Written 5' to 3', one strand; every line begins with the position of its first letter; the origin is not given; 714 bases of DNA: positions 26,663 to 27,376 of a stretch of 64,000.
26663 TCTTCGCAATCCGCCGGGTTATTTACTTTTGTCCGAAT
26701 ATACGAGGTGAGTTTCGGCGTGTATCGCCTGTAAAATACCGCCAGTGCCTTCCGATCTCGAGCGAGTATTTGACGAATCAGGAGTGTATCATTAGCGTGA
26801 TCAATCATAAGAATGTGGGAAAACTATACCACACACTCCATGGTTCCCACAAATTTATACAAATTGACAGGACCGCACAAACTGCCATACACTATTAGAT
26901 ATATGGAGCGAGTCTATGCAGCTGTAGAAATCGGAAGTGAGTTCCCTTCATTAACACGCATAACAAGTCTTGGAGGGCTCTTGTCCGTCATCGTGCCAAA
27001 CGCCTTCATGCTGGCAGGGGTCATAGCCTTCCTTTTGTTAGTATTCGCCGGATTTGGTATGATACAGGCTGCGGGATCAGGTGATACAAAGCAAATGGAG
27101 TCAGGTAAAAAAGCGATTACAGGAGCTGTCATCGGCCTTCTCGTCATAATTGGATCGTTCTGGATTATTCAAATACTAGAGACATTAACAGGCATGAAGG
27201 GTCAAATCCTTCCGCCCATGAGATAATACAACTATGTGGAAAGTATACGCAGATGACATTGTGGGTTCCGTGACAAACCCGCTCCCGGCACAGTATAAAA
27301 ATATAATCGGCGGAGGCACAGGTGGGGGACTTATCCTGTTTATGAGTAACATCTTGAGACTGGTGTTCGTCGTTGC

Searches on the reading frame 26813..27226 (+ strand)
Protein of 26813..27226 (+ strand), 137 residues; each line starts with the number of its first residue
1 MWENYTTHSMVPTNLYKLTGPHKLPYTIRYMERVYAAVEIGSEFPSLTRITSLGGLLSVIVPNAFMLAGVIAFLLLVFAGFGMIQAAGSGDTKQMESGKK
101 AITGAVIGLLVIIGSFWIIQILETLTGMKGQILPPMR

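Call 7: search_protein_families(library=pfam, proteins=[window:26813-27226:+], max_evalue=0.01)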
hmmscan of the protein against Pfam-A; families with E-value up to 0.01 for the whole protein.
window:26813-27226:+ (137 aa): 1 family
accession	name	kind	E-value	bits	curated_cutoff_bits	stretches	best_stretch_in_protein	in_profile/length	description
PF18895.5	T4SS_pilin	-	1e-06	29.1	26.6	1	60-119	12-67/71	Type IV secretion system pilin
